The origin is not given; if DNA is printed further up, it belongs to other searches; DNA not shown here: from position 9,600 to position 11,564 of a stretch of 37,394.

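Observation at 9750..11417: Receiver domain fused to a redox-dead glutaredoxin-like module and a CXXC-less thioredoxin-reductase-like flavoenzyme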

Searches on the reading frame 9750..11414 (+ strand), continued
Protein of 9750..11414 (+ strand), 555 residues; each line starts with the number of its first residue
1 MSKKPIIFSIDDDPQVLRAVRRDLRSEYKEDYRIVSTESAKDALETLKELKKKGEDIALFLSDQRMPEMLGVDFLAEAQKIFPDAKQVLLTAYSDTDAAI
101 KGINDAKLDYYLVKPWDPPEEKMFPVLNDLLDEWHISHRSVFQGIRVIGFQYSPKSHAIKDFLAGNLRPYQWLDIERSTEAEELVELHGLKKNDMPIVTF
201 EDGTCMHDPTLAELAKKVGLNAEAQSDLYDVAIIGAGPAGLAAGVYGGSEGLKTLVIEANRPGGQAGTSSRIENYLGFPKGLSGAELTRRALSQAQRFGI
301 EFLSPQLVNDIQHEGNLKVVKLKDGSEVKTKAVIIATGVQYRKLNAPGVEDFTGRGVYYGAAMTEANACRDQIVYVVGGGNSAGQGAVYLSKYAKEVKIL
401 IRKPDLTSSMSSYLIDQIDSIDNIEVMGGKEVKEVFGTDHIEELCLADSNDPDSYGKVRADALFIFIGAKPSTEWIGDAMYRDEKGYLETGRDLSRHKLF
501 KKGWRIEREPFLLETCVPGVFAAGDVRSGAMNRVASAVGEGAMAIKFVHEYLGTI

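Call 39: find_encoding_contigs(protein=P0002, flank=8000, max_places=2)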
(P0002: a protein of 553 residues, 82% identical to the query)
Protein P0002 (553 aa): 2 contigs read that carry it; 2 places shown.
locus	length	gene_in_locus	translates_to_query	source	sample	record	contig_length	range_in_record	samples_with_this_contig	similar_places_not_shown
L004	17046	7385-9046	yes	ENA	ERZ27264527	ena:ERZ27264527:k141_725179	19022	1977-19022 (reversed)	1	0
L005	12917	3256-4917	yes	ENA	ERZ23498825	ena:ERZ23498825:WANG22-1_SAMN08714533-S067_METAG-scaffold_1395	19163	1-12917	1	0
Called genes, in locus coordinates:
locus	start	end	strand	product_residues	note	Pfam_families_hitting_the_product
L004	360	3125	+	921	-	PF16078:2-oxogl_dehyd_N, PF00676:E1_dh, PF02779:Transket_pyr, PF16870:OxoGdeHyase_C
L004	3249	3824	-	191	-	-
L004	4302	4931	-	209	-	PF01852:START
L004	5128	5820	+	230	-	-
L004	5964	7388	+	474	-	PF00027:cNMP_binding, PF02518:HATPase_c, PF14501:HATPase_c_5 (weak)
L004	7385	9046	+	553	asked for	PF00072:Response_reg, PF01946:Thi4 (faint), PF01134:GIDA (faint), PF01266:DAO (faint), PF07992:Pyr_redox_2, PF12831:FAD_oxidored (weak), PF13738:Pyr_redox_3, PF00070:Pyr_redox (weak), +2 more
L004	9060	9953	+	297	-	PF25174:Beta-prop_THOC3, PF24807:WD40_CDC20-Fz, PF24817:WD40_WDHD1_1st, PF25391:WD40_Gbeta, PF25175:Beta-prop_WDR5, PF23414:Beta-prop_EML_2, PF24782:WD40_MABP1-WDR62_2nd, PF24814:WD40_Prp19, +39 more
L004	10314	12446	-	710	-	PF13505:OMP_b-brl (weak), PF19573:DUF6089, PF02412:TSP_3 (faint), PF00691:OmpA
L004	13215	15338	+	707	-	-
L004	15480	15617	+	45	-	-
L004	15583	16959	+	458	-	PF00644:PARP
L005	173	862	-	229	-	PF01852:START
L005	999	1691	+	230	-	-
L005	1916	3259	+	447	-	PF00027:cNMP_binding, PF02518:HATPase_c, PF14501:HATPase_c_5 (weak)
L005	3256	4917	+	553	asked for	PF00072:Response_reg, PF01946:Thi4 (faint), PF01134:GIDA (faint), PF01266:DAO (faint), PF07992:Pyr_redox_2, PF12831:FAD_oxidored (weak), PF13738:Pyr_redox_3, PF00070:Pyr_redox (weak), +2 more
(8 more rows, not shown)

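Call 40: find_encoding_contigs(protein=P0007, flank=8000, max_places=2)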
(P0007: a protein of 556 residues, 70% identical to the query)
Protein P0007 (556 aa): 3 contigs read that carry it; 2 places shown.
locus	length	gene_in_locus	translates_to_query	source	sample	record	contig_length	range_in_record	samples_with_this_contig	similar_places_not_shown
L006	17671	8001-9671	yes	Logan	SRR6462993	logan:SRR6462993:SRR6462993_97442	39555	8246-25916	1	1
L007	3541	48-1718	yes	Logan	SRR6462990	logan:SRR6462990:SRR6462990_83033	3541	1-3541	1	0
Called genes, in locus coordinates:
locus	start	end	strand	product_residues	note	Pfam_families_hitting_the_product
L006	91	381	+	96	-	-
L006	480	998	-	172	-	PF01661:Macro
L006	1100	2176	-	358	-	PF00144:Beta-lactamase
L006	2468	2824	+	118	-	PF00436:SSB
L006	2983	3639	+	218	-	-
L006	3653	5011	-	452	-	PF04389:Peptidase_M28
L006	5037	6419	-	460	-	PF01554:MatE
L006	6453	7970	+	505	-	PF00027:cNMP_binding, PF00512:HisKA (faint), PF02518:HATPase_c, PF14501:HATPase_c_5 (weak)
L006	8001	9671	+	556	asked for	PF00072:Response_reg, PF01266:DAO (faint), PF00070:Pyr_redox (faint), PF01946:Thi4 (weak), PF03486:HI0933_like (faint), PF07992:Pyr_redox_2, PF12831:FAD_oxidored (weak), PF13738:Pyr_redox_3, +1 more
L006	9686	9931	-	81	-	-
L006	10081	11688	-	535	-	PF04389:Peptidase_M28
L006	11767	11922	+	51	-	-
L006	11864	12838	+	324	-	PF08450:SGL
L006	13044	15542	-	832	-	PF17162:DUF5118, PF17148:DUF5117, PF16313:DUF4953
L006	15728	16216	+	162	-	-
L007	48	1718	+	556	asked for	PF00072:Response_reg, PF01266:DAO (faint), PF00070:Pyr_redox (faint), PF01946:Thi4 (weak), PF03486:HI0933_like (faint), PF07992:Pyr_redox_2, PF12831:FAD_oxidored (weak), PF13738:Pyr_redox_3, +1 more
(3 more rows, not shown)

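Call 41: find_encoding_contigs(protein=P0001, flank=8000, max_places=3)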
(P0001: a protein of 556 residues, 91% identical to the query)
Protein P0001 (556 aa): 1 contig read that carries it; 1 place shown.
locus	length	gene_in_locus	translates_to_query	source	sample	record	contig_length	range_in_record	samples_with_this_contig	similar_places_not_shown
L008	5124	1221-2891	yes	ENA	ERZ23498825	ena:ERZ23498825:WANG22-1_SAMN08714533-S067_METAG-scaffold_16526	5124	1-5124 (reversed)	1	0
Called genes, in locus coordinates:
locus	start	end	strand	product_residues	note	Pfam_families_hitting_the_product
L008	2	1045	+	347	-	?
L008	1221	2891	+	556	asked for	PF00072:Response_reg, PF00070:Pyr_redox (faint), PF01946:Thi4 (faint), PF01266:DAO (faint), PF03486:HI0933_like (faint), PF07992:Pyr_redox_2, PF12831:FAD_oxidored (faint), PF13738:Pyr_redox_3, +1 more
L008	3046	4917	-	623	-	PF02518:HATPase_c (weak), PF13589:HATPase_c_3, PF00183:HSP90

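Call 43: predict_structure(alignment_id=A1)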
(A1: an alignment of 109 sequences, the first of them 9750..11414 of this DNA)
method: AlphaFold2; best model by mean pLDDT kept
length: 555 residues; sequences in the alignment: 109
mean_pLDDT: 95.1   pTM: 0.90
mean pLDDT of the five models: 95.1, 95.0, 94.3, 94.3, 94.3
residues with pLDDT >= 90: 510; 70-90: 36; 50-70: 9; < 50: 0
segments of 3 or more residues with pLDDT < 50: none
pLDDT, mean of each block of 10 residues (from residue 1): 89 94 94 97 98 97 96 96 96 89 86 76 88 83 89 97 94 95 96 96 96 96 96 98 98 98 95 89 93 97 97 97 97 98 98 97 93 98 96 97 97 96 98 98 98 96 97 95 98 97 95 98 98 96 98 96
secondary structure, 60 per line:
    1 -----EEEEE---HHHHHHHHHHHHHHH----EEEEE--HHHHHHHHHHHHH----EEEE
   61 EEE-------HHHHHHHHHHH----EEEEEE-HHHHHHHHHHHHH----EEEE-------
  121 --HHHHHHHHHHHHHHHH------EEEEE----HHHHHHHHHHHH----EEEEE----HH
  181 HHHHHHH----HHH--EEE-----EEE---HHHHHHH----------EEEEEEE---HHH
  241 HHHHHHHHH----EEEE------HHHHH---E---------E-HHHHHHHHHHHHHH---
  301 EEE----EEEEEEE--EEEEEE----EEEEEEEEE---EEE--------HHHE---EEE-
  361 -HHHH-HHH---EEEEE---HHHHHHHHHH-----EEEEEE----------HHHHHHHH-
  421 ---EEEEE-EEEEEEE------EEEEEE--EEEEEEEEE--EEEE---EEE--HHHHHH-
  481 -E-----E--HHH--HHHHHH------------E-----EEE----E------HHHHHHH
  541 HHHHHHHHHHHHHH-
elements in order: E6-10 H14-28 E33-37 H40-52 E57-63 H71-81 E86-91 H93-105 E110-113 H123-138 E145-149 H154-165 E170-174 H179-187 E197-199 E205-207 H211-217 E228-234 H238-249 E254-257 H264-268 H284-297 E301-303 E308-314 E317-322 E327-335 E339-341 E357-359 H362-365 E373-377 H381-390 E396-401 H412-419 E424-428 E430-436 E443-448 E451-459 E462-465 E469-471 H474-479 H496-501 E520-522 H534-554

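Call 47: fold_search(model_id=the predicted structure, library=pdb)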
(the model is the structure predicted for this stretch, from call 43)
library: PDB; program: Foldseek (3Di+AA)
matches with E <= 10: 1967; with E <= 0.001: 1267
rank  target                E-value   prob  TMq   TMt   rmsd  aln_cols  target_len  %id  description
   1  7jyp                  5.7e-31  1.00  0.39  0.65   6.7       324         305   32  Structure of thioredoxin reductase from the thermophilic eubacterium Thermosipho africanus TCF52B (released 2021-10-06)
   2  2q7v_B                1.4e-30  1.00  0.38  0.65   7.2       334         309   30  Crystal Structure of Deinococcus Radiodurans Thioredoxin Reductase (released 2008-07-08)
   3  4o5q                  1.4e-30  1.00  0.38  0.40  30.7       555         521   21  Crystal Structure of the Alkylhydroperoxide Reductase AhpF from Escherichia coli (released 2014-11-05)
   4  4xvg                  1.7e-30  1.00  0.38  0.41  23.7       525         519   22  Crystal structure of Alkylhydroperoxide Reductase Subunit AhpF from Escherichia coli (released 2016-02-24)
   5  2q7v_A                6.0e-30  1.00  0.38  0.64   7.6       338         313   30  Crystal Structure of Deinococcus Radiodurans Thioredoxin Reductase (released 2008-07-08)
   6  5uwy                  8.3e-30  1.00  0.38  0.65   7.3       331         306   33  The crystal structure of thioredoxin reductase from Streptococcus pyogenes MGAS5005 (released 2017-03-15)
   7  4gcm_B                8.8e-30  1.00  0.38  0.64   6.8       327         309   32  Crystal structure of a thioredoxine reductase (trxB) from Staphylococcus aureus subsp. aureus Mu50 at 1.80 A resolutio (released 2012-08-29)
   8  4gcm_A                1.4e-29  1.00  0.38  0.64   6.9       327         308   32  Crystal structure of a thioredoxine reductase (trxB) from Staphylococcus aureus subsp. aureus Mu50 at 1.80 A resolutio (released 2012-08-29)
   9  1hyu                  1.4e-29  1.00  0.39  0.41  18.4       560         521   22  CRYSTAL STRUCTURE OF INTACT AHPF (released 2001-02-14)
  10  5mh4                  2.0e-29  1.00  0.52  0.94   2.2       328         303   30  Crystal Structure of Lactococcus lactis Thioredoxin Reductase (FR conformation) (released 2017-04-12)
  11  7aaw_B                4.7e-29  1.00  0.38  0.64   7.3       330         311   30  Thioredoxin Reductase from Bacillus cereus (released 2021-09-15)
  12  9vv4_B                5.0e-29  1.00  0.38  0.61   7.3       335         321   30  Research on the Structure and Function of Thioredoxin Reductase NTRC (released 2026-01-28)
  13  4a5l_A                6.2e-29  1.00  0.51  0.86   2.7       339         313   29  Crystal structure of the thioredoxin reductase from Entamoeba histolytica (released 2012-10-31)
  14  9xub_A                6.9e-29  1.00  0.38  0.64   7.3       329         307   30  Crystal Structure of Thioredoxin reductase from Mycobacterium tuberculosis. (released 2026-02-04)
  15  3r9u_B                7.3e-29  1.00  0.53  0.92   2.4       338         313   27  Thioredoxin-disulfide reductase from Campylobacter jejuni. (released 2011-04-06)
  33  4zn0_A                7.6e-28  1.00  0.39  0.68   5.5       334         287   32  Structure of the NADPH-dependent thioredoxin reductase from Methanosarcina mazei (released 2016-06-29)
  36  4zn0_C                1.1e-27  1.00  0.39  0.69   5.2       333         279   31  Structure of the NADPH-dependent thioredoxin reductase from Methanosarcina mazei (released 2016-06-29)
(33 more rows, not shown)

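Call 61: find_encoding_contigs(protein=P0180, flank=6000, max_places=3)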
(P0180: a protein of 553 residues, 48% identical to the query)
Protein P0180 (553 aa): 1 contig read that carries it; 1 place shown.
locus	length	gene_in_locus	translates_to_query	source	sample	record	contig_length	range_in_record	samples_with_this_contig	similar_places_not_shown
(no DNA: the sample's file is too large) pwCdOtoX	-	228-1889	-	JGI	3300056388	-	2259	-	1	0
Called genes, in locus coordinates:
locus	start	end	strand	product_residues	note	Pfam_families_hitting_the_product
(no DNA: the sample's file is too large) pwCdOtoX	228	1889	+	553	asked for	PF00027:cNMP_binding, PF13450:NAD_binding_8 (faint), PF01946:Thi4 (weak), PF00890:FAD_binding_2 (weak), PF01266:DAO (weak), PF07992:Pyr_redox_2, PF13738:Pyr_redox_3, PF00070:Pyr_redox (weak), +4 more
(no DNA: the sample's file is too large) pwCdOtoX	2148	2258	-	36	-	?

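Call 67: search_dna_similar(query=window:9750-11414:+, collection=plasmids, mode=protein, max_rows=40, max_evalue=1e-40)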
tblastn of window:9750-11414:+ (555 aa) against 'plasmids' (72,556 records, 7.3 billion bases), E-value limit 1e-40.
Records with a match: 152; places in all: 196; records where one place covers at least 80% of the query: 34.
Best place of each record, by identity: <60% 152.
By first word of the organism name: Rhizobium 33; Rhodococcus 15; Ralstonia 15; Paraburkholderia 12; Agrobacterium 12; Caballeronia 9; Streptomyces 7; Cupriavidus 7; Deinococcus 5; Burkholderia 5; and 19 more.
By predicted mobility (MOB-suite, as given by PLSDB): non-mobilizable 99; mobilizable 35; conjugative 18.
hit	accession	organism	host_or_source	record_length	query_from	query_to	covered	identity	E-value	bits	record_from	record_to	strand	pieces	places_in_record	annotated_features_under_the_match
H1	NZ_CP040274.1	Nostoc sp. C052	Blasia pusilla,pure culture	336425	4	555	99%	54.3%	0e+0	592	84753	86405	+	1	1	FAD-dependent oxidoreductase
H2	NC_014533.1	Gloeothece verrucosa PCC 7822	fresh water in rice field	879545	4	554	99%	53.4%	1e-175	557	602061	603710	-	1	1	FAD-dependent oxidoreductase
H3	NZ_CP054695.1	Nostoc edaphicum CCNP1411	-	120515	4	555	99%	52.7%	1e-179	568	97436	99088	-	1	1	FAD-dependent oxidoreductase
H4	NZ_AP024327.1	Caballeronia sp. NK8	-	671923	4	552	99%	52.3%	3e-177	561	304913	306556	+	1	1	FAD-dependent oxidoreductase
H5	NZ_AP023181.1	Paraburkholderia sp. PGU19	Physopelta gutta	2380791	3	554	99%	51.6%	1e-173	551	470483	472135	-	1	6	none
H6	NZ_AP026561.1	Deinococcus aetherius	-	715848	1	555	100%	50.7%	7e-168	535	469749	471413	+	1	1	FAD-dependent oxidoreductase | ATP-binding protein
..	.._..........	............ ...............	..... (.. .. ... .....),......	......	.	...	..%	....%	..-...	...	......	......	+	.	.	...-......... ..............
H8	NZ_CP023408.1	Streptomyces fungicidicus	Pig,cell culture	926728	4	552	99%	50.1%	2e-155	499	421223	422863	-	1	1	FAD-dependent oxidoreductase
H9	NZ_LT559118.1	Nonomuraea gerenzanensis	-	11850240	4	552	99%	49.9%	7e-160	512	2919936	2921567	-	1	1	none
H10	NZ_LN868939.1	Nocardia farcinica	not known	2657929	2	552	99%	49.3%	2e-151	488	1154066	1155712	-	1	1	none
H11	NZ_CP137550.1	Streptomyces sp. N50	Selaginella tamariscina,cell ...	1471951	2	552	99%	49.2%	4e-156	501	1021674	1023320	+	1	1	record has no annotation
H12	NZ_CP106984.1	Rhodococcus aetherivorans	cell culture,soil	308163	126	552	77%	45.3%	3e-98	334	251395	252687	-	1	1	FAD-dependent oxidoreductase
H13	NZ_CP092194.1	Deinococcus sp. KNUC1210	Setaria viridis,cell ...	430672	159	552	71%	48.9%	1e-85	344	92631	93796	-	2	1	none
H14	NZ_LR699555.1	Paraburkholderia dioscoreae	-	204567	140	552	74%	46.4%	1e-94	324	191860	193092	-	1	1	FAD-dependent oxidoreductase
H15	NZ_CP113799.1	Rhodococcus pyridinivorans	sediment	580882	126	552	77%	44.8%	9e-98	332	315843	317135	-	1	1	cyclic nucleotide-binding domain-containing thioredoxin-disulfide ...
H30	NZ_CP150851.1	Burkholderia pyrrocinia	-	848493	135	553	75%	44.2%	4e-93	319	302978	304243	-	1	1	FAD-dependent oxidoreductase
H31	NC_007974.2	Cupriavidus metallidurans CH34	-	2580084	74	552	86%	38.7%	2e-71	256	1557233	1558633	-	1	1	none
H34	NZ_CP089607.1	Rhodococcus qingshengii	cell culture,activated sludge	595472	78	555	86%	38.5%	5e-80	281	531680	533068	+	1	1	FAD-dependent oxidoreductase | UBP-type zinc finger domain-containing protein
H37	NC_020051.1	Gloeocapsa sp. PCC 7428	-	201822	121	552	78%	42.3%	4e-93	319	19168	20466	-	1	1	FAD-dependent oxidoreductase | DsbA family oxidoreductase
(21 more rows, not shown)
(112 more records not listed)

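Call 68: get_annotated_region(hit=H31, flank=4000)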
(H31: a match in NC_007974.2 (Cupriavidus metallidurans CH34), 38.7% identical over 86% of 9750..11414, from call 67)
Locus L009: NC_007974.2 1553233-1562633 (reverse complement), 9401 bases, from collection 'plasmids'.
description: Cupriavidus metallidurans CH34 megaplasmid, complete sequence
organism: Cupriavidus metallidurans CH34 (NCBI taxid 266264)
taxonomy: Bacteria; Pseudomonadota; Betaproteobacteria; Burkholderiales; Burkholderiaceae; Cupriavidus; Cupriavidus metallidurans; Cupriavidus metallidurans CH34
host: -; source: -; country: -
typing (MOB-suite, as given by PLSDB): mobilizable; replicon rep_cluster_104,rep_cluster_1581,rep_cluster_80; relaxase MOBP,MOBP
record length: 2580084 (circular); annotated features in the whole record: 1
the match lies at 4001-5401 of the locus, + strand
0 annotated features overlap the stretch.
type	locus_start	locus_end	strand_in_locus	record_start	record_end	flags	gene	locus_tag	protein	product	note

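Call 69: get_annotated_region(hit=H6, flank=5000)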
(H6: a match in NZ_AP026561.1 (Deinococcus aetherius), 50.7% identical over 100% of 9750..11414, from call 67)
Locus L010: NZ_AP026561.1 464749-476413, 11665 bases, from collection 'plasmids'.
description: Deinococcus aetherius strain ST0316 plasmid pDAETH-1, complete sequence
organism: Deinococcus aetherius (NCBI taxid 200252)
taxonomy: Bacteria; Deinococcota; Deinococci; Deinococcales; Deinococcaceae; Deinococcus; Deinococcus aetherius
host: -; source: -; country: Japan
typing (MOB-suite, as given by PLSDB): non-mobilizable
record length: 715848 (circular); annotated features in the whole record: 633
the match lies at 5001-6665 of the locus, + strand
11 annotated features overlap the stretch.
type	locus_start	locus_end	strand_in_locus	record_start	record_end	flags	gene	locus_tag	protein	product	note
CDS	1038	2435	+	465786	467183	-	-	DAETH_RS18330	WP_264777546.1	ATP-binding protein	-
CDS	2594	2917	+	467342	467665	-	-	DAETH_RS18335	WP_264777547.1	GNAT family N-acetyltransferase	-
CDS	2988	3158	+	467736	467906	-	-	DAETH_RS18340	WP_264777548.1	hypothetical protein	-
CDS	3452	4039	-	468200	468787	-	-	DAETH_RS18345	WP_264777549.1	LysE family translocator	-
CDS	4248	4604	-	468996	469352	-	-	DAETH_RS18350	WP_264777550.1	helix-turn-helix domain-containing protein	-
CDS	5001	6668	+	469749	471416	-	-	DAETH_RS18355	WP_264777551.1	FAD-dependent oxidoreductase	-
CDS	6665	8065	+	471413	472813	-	-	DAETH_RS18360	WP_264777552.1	ATP-binding protein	-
CDS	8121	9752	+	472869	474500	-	-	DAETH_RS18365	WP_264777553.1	DHA2 family efflux MFS transporter permease subunit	GO:0009410 - response to xenobiotic stimulus [Evidence IEA]; GO:0006855 - xenobiotic transmembrane transport [Evidence ...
CDS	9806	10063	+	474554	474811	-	-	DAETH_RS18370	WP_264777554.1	DUF2630 family protein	-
CDS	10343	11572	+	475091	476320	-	-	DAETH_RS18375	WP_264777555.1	low temperature requirement protein A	-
CDS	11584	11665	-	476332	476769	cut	-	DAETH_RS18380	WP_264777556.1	cupin domain-containing protein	-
